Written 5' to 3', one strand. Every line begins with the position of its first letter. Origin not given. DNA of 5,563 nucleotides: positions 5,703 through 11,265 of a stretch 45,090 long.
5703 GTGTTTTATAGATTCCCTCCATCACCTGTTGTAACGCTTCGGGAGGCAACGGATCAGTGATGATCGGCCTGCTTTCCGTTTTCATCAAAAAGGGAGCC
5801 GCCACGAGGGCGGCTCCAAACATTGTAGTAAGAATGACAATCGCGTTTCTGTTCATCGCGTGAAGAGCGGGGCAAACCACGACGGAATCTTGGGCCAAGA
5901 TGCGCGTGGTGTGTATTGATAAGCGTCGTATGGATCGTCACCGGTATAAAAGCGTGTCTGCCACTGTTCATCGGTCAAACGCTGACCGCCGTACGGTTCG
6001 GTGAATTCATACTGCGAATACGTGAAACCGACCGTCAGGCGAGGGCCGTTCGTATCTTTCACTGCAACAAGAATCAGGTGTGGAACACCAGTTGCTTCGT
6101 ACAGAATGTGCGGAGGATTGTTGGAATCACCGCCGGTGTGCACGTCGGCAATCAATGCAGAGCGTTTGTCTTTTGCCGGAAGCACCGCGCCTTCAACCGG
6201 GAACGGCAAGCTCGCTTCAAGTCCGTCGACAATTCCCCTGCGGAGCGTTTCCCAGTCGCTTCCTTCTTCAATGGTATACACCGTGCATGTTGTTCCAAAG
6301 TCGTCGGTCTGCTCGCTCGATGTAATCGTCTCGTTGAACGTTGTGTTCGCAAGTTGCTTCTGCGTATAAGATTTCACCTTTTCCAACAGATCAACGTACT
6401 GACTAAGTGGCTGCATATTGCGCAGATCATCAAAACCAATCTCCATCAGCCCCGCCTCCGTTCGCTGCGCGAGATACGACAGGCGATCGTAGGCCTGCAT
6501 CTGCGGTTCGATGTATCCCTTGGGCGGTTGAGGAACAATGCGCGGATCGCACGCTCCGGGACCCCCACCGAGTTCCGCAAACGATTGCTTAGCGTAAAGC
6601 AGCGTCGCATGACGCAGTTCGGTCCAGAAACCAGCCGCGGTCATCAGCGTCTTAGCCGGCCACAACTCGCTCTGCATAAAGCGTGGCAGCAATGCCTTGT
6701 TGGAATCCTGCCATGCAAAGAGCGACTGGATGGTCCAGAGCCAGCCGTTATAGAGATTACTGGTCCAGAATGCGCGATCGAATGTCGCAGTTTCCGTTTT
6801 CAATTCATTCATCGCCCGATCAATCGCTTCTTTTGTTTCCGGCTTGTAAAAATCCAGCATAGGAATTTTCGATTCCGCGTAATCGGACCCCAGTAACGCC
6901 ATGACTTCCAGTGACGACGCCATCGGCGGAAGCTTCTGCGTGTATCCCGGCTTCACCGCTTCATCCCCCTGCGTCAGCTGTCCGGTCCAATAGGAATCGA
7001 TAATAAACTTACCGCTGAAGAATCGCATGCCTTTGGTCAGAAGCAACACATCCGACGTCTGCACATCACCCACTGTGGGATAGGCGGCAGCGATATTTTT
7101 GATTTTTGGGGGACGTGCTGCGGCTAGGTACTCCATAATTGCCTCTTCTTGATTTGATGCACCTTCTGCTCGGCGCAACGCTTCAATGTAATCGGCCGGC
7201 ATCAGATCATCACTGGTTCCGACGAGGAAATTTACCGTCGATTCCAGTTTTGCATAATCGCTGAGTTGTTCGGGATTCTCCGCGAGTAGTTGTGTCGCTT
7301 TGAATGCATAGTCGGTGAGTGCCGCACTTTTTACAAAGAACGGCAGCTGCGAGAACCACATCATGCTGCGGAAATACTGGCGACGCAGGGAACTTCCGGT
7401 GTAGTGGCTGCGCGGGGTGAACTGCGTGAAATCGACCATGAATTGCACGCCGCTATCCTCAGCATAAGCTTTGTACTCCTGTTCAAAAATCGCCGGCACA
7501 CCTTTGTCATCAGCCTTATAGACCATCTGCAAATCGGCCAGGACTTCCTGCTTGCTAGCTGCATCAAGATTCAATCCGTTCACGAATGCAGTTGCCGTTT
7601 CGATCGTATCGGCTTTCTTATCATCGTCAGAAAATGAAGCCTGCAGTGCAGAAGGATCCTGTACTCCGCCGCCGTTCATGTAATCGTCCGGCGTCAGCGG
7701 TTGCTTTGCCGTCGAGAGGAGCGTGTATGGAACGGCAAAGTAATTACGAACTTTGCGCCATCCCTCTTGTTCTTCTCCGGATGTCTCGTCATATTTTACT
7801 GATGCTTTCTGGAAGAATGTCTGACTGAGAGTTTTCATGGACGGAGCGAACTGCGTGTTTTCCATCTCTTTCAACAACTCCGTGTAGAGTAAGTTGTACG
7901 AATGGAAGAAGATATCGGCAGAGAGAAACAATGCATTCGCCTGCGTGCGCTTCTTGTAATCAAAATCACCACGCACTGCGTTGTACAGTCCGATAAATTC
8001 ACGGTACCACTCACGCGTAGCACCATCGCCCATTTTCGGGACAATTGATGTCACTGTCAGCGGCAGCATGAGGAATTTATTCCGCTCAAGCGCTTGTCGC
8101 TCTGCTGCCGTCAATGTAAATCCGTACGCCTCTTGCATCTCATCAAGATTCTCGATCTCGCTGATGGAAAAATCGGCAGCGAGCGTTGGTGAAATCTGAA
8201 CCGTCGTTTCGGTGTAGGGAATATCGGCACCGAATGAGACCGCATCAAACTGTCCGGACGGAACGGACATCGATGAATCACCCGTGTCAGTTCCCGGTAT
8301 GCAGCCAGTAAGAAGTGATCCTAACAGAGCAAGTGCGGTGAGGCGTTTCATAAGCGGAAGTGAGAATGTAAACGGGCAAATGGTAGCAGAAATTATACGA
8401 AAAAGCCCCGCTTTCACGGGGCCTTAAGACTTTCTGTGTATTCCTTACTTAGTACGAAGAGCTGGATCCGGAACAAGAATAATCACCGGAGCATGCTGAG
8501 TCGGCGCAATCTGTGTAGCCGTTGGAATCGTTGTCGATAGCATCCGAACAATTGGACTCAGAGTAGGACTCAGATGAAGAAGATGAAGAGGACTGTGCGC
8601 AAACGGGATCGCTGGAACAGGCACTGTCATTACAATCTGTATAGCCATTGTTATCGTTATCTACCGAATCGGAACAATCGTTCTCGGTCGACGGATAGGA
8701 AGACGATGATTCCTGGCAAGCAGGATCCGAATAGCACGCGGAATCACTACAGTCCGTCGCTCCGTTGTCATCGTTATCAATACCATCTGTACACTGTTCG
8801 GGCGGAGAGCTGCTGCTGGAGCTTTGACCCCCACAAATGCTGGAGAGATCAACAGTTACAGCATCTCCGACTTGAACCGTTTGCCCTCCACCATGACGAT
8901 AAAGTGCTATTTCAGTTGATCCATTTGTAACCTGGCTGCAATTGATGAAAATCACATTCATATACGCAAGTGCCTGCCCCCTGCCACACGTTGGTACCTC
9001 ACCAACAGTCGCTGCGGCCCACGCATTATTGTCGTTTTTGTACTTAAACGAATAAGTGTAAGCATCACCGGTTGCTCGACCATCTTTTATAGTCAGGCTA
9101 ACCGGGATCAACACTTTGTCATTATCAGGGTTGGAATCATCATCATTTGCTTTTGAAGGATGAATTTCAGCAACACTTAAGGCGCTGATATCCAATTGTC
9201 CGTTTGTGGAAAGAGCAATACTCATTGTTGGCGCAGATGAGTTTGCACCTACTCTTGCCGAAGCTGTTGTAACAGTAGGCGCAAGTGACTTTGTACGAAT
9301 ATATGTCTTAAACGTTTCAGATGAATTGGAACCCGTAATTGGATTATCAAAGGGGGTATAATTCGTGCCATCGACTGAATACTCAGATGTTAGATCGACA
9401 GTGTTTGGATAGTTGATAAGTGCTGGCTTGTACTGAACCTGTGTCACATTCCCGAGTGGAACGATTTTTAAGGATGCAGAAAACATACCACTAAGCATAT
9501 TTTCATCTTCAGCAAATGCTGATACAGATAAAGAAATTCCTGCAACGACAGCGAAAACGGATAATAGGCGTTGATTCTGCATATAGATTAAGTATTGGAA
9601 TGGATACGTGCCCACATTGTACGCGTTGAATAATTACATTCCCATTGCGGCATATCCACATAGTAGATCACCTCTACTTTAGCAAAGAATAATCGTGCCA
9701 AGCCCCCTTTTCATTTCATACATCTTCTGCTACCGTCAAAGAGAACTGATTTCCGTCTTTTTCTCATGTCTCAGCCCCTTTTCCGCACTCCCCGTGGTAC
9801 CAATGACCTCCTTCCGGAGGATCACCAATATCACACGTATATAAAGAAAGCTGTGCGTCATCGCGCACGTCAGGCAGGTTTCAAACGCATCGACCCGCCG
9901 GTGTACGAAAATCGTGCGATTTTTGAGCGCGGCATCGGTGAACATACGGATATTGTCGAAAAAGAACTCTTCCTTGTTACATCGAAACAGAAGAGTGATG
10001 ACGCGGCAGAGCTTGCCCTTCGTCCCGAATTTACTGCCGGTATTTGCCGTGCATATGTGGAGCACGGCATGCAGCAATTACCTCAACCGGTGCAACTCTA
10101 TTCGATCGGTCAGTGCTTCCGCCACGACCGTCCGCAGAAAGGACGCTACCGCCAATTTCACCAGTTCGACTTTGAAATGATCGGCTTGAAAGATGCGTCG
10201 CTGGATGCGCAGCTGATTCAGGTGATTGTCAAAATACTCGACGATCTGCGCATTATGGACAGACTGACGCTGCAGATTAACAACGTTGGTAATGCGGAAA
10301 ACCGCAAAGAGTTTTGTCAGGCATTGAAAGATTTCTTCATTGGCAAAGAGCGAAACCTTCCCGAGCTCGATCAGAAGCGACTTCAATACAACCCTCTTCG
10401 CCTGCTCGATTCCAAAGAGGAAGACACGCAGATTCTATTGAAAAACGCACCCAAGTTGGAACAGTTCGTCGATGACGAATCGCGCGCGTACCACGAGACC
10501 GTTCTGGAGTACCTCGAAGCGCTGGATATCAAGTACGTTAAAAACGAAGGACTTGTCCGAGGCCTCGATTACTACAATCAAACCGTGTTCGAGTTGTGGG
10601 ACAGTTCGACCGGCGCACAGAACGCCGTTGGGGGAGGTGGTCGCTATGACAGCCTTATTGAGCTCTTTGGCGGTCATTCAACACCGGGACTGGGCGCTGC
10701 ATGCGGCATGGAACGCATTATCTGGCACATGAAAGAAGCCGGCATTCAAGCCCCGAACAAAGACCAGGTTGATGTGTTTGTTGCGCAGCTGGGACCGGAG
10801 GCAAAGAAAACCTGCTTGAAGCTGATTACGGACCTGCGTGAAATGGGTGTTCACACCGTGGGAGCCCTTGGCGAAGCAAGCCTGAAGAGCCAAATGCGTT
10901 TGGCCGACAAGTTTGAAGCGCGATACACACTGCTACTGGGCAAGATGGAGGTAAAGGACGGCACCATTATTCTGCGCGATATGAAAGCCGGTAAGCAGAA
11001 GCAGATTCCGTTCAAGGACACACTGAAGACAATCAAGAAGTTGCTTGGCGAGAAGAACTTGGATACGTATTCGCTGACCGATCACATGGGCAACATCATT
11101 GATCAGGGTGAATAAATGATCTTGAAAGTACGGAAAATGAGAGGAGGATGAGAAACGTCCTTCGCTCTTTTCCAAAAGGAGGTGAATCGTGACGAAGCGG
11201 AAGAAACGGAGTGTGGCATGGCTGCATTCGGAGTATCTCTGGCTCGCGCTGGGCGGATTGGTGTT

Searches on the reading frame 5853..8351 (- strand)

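Call 62: search_protein_families(library=pfam, proteins=[window:5853-8351:-], max_evalue=0.00001)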
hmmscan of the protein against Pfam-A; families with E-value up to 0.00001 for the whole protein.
window:5853-8351:- (832 aa): 1 family
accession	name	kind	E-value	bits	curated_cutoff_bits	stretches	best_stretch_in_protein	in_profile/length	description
PF11369.13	DUF3160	-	5.1e-116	389.2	25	1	82-808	2-627/632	Protein of unknown function (DUF3160)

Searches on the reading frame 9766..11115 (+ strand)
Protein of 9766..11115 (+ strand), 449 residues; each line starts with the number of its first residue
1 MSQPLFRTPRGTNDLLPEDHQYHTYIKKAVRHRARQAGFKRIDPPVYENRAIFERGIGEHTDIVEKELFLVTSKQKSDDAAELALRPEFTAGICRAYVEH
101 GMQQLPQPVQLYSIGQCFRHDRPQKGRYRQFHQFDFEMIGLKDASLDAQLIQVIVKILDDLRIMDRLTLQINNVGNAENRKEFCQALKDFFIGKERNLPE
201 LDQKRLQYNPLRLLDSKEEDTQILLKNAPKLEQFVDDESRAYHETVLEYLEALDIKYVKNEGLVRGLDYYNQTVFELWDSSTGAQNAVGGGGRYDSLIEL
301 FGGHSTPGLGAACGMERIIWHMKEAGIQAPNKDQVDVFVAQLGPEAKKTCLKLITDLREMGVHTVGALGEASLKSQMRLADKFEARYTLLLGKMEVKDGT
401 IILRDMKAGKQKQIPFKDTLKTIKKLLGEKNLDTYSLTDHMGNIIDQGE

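Call 7: search_protein_families(library=pfam, proteins=[window:9766-11115:+])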
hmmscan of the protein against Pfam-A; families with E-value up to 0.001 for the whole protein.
window:9766-11115:+ (449 aa): 5 families
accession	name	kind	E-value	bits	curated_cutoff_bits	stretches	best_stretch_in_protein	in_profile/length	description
PF13393.11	tRNA-synt_His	-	2.2e-33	116.3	25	1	11-318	1-308/308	Histidyl-tRNA synthetase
PF00587.30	tRNA-synt_2b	-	1.8e-17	64.4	29.3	1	77-319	5-172/179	tRNA synthetase class II core domain (G, H, P, S and T)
PF03129.25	HGTP_anticodon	-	2.5e-11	44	21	1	336-425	1-93/94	Anticodon binding domain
PF01409.25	tRNA-synt_2d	-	3.1e-05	24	19.8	1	64-159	63-151/246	tRNA synthetases class II core domain (F)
PF00152.25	tRNA-synt_2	-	7e-05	22.5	25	1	110-320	93-290/308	tRNA synthetases class II (D, K and N)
